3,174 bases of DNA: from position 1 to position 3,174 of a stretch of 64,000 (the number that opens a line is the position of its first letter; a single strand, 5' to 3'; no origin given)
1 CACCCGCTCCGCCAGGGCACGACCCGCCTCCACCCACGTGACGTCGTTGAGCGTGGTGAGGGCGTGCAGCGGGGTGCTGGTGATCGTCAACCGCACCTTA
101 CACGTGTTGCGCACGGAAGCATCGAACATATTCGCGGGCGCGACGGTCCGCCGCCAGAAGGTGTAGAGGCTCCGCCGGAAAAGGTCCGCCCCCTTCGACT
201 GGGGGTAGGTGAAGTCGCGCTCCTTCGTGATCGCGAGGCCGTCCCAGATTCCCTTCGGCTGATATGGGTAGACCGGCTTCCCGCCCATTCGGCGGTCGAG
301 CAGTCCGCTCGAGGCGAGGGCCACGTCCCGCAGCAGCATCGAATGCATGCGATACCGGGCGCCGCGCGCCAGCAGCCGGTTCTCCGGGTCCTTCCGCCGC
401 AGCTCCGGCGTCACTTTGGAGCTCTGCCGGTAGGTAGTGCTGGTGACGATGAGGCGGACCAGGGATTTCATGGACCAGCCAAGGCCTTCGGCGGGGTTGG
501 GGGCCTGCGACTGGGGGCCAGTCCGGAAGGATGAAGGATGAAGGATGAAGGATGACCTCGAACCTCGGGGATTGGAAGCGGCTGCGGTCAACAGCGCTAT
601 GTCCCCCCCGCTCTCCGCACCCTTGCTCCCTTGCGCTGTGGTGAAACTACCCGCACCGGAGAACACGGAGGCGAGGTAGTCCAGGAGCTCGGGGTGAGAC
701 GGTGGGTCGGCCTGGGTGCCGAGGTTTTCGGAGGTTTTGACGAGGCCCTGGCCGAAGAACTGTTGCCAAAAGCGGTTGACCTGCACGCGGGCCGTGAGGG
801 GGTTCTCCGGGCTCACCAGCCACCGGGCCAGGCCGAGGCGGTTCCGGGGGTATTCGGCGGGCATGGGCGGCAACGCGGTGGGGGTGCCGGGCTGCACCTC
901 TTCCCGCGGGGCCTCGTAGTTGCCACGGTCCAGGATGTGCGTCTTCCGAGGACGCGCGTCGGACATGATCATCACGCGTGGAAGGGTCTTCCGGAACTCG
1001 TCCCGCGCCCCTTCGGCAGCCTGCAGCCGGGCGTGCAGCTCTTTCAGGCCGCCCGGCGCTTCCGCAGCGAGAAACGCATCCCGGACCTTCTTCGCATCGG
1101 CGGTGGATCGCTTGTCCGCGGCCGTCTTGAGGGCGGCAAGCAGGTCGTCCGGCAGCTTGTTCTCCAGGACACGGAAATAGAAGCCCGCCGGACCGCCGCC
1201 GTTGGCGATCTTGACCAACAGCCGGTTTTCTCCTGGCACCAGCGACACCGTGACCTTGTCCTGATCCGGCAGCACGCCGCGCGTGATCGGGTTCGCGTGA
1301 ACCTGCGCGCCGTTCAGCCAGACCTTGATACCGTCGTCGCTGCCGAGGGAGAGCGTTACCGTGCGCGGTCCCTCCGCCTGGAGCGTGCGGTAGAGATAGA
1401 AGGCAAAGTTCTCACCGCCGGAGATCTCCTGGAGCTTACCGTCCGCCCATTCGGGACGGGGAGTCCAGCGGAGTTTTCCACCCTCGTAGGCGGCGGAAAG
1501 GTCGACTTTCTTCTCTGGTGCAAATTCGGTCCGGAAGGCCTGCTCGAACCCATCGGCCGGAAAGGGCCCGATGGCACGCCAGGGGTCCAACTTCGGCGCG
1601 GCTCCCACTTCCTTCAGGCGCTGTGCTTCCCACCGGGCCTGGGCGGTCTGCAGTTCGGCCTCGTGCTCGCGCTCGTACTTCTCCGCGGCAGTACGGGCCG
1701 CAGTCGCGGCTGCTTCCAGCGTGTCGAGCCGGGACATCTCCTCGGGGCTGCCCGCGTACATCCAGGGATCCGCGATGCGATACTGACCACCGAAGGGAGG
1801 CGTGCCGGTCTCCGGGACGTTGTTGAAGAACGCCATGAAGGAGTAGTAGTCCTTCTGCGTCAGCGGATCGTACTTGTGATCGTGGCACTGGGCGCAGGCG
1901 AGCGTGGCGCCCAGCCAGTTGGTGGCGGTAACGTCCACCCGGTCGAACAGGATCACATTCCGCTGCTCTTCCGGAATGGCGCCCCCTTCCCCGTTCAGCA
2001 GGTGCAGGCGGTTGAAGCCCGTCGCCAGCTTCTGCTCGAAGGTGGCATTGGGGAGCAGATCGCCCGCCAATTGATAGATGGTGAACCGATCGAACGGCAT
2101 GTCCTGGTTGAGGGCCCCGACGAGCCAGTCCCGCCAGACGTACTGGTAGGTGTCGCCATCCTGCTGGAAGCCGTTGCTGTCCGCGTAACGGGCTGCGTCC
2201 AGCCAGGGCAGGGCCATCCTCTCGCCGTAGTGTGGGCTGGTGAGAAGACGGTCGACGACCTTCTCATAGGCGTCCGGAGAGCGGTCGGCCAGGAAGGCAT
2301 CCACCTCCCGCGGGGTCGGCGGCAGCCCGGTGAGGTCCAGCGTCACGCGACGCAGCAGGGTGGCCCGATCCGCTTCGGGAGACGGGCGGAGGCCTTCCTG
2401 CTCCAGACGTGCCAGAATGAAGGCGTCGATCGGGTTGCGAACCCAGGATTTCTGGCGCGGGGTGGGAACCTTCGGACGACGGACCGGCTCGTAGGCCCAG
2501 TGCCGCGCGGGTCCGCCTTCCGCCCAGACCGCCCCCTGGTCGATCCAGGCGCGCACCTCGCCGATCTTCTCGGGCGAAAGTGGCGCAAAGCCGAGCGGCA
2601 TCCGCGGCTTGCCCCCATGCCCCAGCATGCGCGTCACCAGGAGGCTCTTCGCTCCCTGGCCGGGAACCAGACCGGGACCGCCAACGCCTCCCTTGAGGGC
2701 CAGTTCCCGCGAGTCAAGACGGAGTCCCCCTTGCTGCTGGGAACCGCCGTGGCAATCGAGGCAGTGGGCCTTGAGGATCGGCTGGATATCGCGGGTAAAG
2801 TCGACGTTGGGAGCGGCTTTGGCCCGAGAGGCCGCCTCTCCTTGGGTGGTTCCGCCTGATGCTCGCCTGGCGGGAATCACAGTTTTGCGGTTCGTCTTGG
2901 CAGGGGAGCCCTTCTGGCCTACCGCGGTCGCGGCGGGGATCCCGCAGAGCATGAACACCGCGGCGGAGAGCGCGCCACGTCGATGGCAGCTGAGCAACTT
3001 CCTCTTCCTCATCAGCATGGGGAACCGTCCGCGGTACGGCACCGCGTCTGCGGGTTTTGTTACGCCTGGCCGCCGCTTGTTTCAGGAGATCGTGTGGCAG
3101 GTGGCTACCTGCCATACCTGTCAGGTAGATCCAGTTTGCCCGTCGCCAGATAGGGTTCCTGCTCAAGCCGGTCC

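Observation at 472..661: Roughly 60-aa low-complexity insertion with a heptamer tandem repeat and a C7 run inside the conserved DUF1553 region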

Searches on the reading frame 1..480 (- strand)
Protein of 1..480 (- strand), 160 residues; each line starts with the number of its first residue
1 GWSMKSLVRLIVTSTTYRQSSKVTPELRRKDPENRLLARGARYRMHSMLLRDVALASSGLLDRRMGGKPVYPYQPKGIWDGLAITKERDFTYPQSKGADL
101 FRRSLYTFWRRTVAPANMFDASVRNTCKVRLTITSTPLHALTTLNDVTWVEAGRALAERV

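Call 72: search_protein_families(library=pfam, proteins=[window:1-480:-], max_evalue=0.01)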
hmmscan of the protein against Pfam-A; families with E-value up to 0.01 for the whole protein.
window:1-480:- (160 aa): 1 family
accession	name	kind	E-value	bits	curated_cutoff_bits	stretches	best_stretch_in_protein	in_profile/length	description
PF07587.16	PSD1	-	2.8e-46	158.4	28.5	1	1-160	65-213/244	Protein of unknown function (DUF1553)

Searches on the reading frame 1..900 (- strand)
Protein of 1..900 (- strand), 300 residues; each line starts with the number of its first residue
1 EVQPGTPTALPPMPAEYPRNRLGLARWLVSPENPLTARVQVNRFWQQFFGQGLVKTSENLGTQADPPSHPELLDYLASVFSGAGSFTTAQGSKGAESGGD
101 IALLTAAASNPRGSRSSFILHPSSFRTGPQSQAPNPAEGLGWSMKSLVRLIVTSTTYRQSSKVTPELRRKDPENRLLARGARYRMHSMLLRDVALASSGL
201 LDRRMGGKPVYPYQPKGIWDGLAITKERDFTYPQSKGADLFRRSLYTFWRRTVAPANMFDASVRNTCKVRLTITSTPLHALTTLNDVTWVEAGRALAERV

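Call 11: find_homologous_proteins(query=window:1-900:-, max_evalue=1e-20)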
Query window:1-900:- (300 aa): 6303 proteins with E <= 1e-20 among 8000 candidates; the best 120 are listed.
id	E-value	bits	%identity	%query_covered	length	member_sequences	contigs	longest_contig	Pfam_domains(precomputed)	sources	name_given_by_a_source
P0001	1.5e-121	423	66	100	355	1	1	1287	PF07587.17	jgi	jgi:hypothetical protein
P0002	9.5e-118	411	63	100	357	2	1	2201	PF07587.17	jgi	jgi:hypothetical protein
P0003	8.1e-116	404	59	100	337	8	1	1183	PF07587.17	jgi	jgi:hypothetical protein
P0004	9.0e-116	404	60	100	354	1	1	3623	PF07587.17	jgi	jgi:hypothetical protein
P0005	1.9e-114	400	59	100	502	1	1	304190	PF07587.17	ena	-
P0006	2.7e-111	390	63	100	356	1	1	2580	PF07587.17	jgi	jgi:hypothetical protein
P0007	4.7e-111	389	63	100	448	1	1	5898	PF07587.17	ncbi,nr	ncbi:MAG: DUF1553 domain-containing protein [Fimbriimonas ginsengisoli]|nr:DUF1553 domain-containing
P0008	2.2e-110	387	63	100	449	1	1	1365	PF07587.17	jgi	jgi:hypothetical protein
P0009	4.0e-110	386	59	100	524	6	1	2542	PF07587.17,PF07583.17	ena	-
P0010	1.0e-107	378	75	53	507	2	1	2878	PF07587.17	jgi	jgi:hypothetical protein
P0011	5.3e-107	376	71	53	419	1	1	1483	PF07587.17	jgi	jgi:Protein of unknown function (DUF1553)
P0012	4.2e-106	373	58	100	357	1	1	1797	PF07587.17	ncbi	-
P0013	6.7e-106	372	60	99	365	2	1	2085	PF07587.17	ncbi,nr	ncbi:MAG TPA: DUF1553 domain-containing protein, partial [Tepidisphaeraceae bacterium]|nr:DUF1553 do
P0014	2.1e-103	364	59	97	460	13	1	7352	PF07587.17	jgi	jgi:hypothetical protein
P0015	4.8e-103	363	57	100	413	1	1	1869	PF07587.17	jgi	jgi:hypothetical protein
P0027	4.4e-101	356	65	91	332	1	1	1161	PF07587.17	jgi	jgi:hypothetical protein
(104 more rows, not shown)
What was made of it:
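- Tried and rejected: It was repeated with the C-terminal 300 residues (call 11).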

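Call 25: find_encoding_contigs(protein=P0027, flank=3000, max_places=3)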
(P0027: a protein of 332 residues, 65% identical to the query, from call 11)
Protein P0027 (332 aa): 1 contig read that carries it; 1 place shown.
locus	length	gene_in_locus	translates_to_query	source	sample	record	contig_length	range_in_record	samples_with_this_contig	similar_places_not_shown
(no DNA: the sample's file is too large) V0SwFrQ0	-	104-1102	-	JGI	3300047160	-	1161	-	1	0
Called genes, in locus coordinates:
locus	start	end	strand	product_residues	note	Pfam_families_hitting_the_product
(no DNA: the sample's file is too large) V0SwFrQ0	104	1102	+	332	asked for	PF07587:PSD1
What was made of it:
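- Tried and rejected: The DNA of P0027 could not be fetched (call 25).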

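Call 26: find_encoding_contigs(protein=P0013, flank=3000, max_places=3)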
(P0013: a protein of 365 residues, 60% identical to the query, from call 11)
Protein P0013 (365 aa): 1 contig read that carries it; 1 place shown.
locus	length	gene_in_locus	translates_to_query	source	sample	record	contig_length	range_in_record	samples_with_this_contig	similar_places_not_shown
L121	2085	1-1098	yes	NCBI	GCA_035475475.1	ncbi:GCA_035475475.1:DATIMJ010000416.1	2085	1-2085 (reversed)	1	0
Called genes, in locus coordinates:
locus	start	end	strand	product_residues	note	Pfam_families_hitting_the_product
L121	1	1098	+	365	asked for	PF07587:PSD1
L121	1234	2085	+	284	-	PF07394:DUF1501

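Call 27: find_encoding_contigs(protein=P0001, flank=3000, max_places=3)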
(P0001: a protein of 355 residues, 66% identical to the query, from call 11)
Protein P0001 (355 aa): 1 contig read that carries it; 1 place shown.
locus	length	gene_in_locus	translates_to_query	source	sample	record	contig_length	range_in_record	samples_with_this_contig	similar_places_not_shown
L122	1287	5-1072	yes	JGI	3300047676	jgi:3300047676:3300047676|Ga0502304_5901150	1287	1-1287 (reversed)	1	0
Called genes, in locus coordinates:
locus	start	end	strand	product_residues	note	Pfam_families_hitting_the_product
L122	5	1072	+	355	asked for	PF07587:PSD1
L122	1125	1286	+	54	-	?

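Call 31: predict_structure(alignment_id=A1)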
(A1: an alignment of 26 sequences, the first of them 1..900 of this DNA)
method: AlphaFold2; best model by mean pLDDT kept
length: 300 residues; sequences in the alignment: 26
mean_pLDDT: 50.7   pTM: 0.33
mean pLDDT of the five models: 50.7, 49.0, 48.8, 48.6, 43.3
residues with pLDDT >= 90: 0; 70-90: 47; 50-70: 85; < 50: 168
segments of 3 or more residues with pLDDT < 50: 59-62, 85-140, 151-162, 176-178, 183-189, 204-236, 238-242, 244-285
pLDDT, mean of each block of 10 residues (from residue 1): 54 81 70 72 70 60 60 77 51 36 30 33 37 45 55 38 59 53 49 60 46 42 43 45 48 37 33 37 45 58
secondary structure, 60 per line:
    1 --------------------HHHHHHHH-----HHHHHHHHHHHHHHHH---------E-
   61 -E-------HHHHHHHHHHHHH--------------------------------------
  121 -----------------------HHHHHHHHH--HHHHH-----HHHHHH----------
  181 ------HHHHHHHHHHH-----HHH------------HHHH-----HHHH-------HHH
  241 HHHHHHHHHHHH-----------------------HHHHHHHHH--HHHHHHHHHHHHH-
elements in order: H21-28 H34-49 H70-82 H144-152 H155-159 H165-170 H187-197 H218-221 H227-230 H238-252 H276-284 H287-299
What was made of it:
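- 481..660 (-): Extra 60-residue segment SGAGSF...PAEGL. It replaces the 3-residue turn (RES) found in most relatives. Predicted coil with the lowest confidence (call 31).
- In the model of the window protein, the insert is coil with the lowest confidence (call 31). It is predicted to be disordered (call 31).
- Tried and rejected: The first structure model, of the truncated window protein, was poor (pLDDT 51; call 31).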

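Call 45: find_related_loci(query=window:1-900:-, collection=metagenome_contigs, flank=1500)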
Query window:1-900:- (300 aa) in metagenome_contigs; peptide patterns used: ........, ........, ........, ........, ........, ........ (x = any residue, [..] = any of these).
600 stretches matched a pattern (row limit reached: there are more); 518 encode a relative of the query (tblastn E <= 1e-3); the best 80 are kept; 80 distinct loci.
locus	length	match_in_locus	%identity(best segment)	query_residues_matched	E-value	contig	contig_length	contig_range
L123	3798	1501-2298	72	1-300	2e-136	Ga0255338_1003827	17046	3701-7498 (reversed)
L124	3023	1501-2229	67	1-300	2e-126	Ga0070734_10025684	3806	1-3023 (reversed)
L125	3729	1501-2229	65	1-300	6e-124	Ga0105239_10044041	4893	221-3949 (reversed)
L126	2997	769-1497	65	1-300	1e-124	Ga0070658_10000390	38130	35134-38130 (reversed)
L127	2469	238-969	66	2-300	1e-119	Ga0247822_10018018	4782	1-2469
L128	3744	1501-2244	61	2-300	7e-107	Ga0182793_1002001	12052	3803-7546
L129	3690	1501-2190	61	5-291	3e-106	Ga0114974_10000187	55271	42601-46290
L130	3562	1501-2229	57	1-300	1e-105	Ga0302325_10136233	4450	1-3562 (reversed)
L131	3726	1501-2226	58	2-300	7e-105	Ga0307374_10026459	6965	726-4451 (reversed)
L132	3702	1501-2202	60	1-291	3e-105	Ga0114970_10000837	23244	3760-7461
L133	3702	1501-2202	59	1-291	5e-104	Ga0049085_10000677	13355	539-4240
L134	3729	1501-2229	56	1-300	2e-101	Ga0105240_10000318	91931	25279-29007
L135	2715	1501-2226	54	1-300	9e-100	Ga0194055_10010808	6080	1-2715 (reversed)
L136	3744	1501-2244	56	2-300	2e-91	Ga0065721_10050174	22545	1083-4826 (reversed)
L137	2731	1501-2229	52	1-300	7e-93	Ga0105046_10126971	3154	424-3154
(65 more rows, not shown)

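Call 61: search_solved_structures(query=window:1-900:-, max_evalue=0.01)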
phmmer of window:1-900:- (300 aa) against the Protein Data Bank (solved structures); distinct sequences matched with E-value up to 0.01: 0.
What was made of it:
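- Closest known: PSCyt1-PSCyt2-PSD1. Different: The function of the family is itself unknown, and no solved structure exists (call 61).
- Tried and rejected: No solved structure exists for the domain (call 61).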

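Call 71: predict_structure(alignment_id=A2)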
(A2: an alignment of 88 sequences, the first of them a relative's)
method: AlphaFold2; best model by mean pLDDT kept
length: 355 residues; sequences in the alignment: 88
mean_pLDDT: 76.0   pTM: 0.66
mean pLDDT of the five models: 76.0, 72.9, 72.8, 69.6, 69.4
residues with pLDDT >= 90: 104; 70-90: 129; 50-70: 81; < 50: 41
segments of 3 or more residues with pLDDT < 50: 79-84, 211-243
pLDDT, mean of each block of 10 residues (from residue 1): 65 75 79 79 80 79 76 61 55 87 87 81 68 71 60 79 89 68 58 63 78 40 37 39 59 91 96 98 94 97 98 97 94 98 90 69
secondary structure, 60 per line:
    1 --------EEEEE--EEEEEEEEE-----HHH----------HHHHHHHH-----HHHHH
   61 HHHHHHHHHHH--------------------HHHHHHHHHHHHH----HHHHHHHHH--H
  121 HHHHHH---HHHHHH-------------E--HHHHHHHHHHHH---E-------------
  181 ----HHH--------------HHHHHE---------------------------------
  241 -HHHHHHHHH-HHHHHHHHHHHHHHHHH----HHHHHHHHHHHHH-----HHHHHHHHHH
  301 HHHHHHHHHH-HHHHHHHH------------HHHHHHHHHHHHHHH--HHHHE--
elements in order: E9-13 E16-24 H43-50 H56-71 H92-104 H109-117 H120-126 H130-135 H152-163 H202-206 H242-250 H252-268 H273-285 H291-310 H312-319 H332-346 H349-352
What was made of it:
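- On RPE-like or MITE-like intragenic mobile element: The 180 nt has no stop and lies in a 4-residue turn between two confidently modelled helices (calls 71, 72).
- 661..843 (-): First part of the PSD1 domain (profile positions 1-61). It ends in the helix ................ In the model of homologue P0001 the matching helix is residues 92-104, with pLDDT about 87 (call 71).
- In a model of homologue P0001 (pLDDT 76), the site is a 4-residue coil between helices 92-104 and 109-117, with pLDDT about 87 (call 71).
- Tried and rejected: A second model, of an insert-free homologue with a deeper alignment, was used instead (call 71).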

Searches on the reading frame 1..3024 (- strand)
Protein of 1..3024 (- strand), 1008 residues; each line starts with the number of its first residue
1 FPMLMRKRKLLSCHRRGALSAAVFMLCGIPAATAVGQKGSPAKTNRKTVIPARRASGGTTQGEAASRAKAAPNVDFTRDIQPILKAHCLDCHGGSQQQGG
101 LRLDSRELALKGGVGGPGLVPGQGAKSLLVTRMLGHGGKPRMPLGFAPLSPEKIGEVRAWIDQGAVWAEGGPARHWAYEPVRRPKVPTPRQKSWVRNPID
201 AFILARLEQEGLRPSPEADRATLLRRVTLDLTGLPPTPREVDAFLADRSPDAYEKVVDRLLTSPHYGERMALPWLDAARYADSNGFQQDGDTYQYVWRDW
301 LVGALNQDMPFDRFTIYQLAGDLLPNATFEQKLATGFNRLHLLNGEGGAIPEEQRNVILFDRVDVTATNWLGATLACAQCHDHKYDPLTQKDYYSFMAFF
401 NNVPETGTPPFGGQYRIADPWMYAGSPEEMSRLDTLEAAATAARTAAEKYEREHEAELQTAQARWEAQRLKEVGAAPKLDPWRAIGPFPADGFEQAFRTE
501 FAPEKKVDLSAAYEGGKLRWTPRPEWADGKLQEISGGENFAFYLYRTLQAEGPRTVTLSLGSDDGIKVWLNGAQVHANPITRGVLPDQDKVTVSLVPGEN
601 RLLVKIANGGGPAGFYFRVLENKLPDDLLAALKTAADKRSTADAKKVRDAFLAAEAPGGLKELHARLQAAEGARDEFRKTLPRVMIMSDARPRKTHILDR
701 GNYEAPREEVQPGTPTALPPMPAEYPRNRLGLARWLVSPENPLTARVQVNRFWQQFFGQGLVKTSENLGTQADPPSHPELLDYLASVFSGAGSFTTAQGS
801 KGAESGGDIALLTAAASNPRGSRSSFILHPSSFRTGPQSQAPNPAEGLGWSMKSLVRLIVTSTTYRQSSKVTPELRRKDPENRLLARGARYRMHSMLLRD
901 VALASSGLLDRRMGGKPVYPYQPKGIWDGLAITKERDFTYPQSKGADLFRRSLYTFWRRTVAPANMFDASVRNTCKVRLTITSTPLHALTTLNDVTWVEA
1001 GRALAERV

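Call 4: search_protein_families(library=pfam, proteins=[window:1-3024:-], max_evalue=0.01)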
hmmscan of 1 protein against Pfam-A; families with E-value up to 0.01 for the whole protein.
window:1-3024:- (1008 aa): 4 families
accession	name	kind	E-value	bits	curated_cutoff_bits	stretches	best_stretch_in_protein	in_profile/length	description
PF07583.16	PSCyt2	-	2.2e-86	289.5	29.8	1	198-404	1-208/209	Protein of unknown function (DUF1549)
PF07587.16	PSD1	-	3.3e-76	256.3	28.5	2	849-1008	65-213/244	Protein of unknown function (DUF1553)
PF07635.16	PSCyt1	-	2.2e-12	47.9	22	1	88-143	1-56/59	Planctomycete cytochrome C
PF13442.11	Cytochrome_CBB3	-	0.0012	19.5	27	0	78-161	4-68/68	Cytochrome C oxidase, cbb3-type, subunit III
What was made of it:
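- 1..3024 (-): PSCyt1-PSCyt2-PSD1 (DUF1549/DUF1553) gene. It starts MLMRKRK... at about 3024, has a signal-peptide-like N-terminus and a CLDCH haem motif, and its C-terminus lies beyond the window edge. Pfam: PSCyt1 2.2e-12, PSCyt2 2.2e-86, PSD1 3.3e-76 in two stretches (call 4).
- On PSCyt1-PSCyt2-PSD1 protein family: 47.9, 289.5 and 256.3 bits, against cut-offs of 22, 29.8 and 28.5 (call 4).
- Checked: It carries PSCyt1, PSCyt2 and PSD1 (call 4).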

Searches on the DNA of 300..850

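Call 14: search_rna_families(source=window, start=300, end=850, threshold=evalue, max_evalue=5)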
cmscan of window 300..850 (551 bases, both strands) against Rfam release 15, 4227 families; matches with E-value up to 5: 2.
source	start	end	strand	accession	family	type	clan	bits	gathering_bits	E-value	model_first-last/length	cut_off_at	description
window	688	776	+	RF03577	mir-9193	Gene; miRNA;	-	16.3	55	4.9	1-74/74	no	mir-9193 microRNA precursor family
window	507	557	+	RF01134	sR30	Gene; snRNA; snoRNA; CD-box;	-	10.8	38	4.3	1-57/57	no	Small nucleolar RNA sR30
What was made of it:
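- On Structured RNA element within the gene: Rfam gives only chance-level matches (E above 4; call 14).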

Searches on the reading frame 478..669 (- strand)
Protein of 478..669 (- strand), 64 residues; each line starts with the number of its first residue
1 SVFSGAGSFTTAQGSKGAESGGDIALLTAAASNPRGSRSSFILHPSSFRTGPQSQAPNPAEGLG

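Call 36: find_homologous_proteins(query=window:478-669:-, max_evalue=10)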
Query seq(64 aa): no candidate shares three 5-residue words with the query. No homologue found.
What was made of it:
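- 481..660 (-): No homologue of the peptide (call 36).
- It has no protein homologue (call 36). No homologue of the segment exists (call 36).
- Tried and rejected: The insert peptide alone found no candidate (call 36).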

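Call 72: search_protein_families(library=pfam, proteins=[window:481-660:-], max_evalue=0.01)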
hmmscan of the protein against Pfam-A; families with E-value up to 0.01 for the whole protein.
window:481-660:- (60 aa): 0 families
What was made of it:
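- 481..660 (-): No Pfam match (call 72).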

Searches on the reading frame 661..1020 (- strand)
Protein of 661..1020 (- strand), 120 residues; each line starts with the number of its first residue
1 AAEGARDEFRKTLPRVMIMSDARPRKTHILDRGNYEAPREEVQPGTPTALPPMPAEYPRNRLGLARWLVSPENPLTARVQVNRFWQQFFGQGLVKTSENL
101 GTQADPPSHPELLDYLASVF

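Call 72: search_protein_families(library=pfam, proteins=[window:661-1020:-], max_evalue=0.01)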
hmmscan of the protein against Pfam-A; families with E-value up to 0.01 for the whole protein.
window:661-1020:- (120 aa): 1 family
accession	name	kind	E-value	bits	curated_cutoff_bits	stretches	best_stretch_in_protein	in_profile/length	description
PF07587.16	PSD1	-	3.8e-30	105.5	28.5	1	60-120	1-61/244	Protein of unknown function (DUF1553)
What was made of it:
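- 661..843 (-): Call 72.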
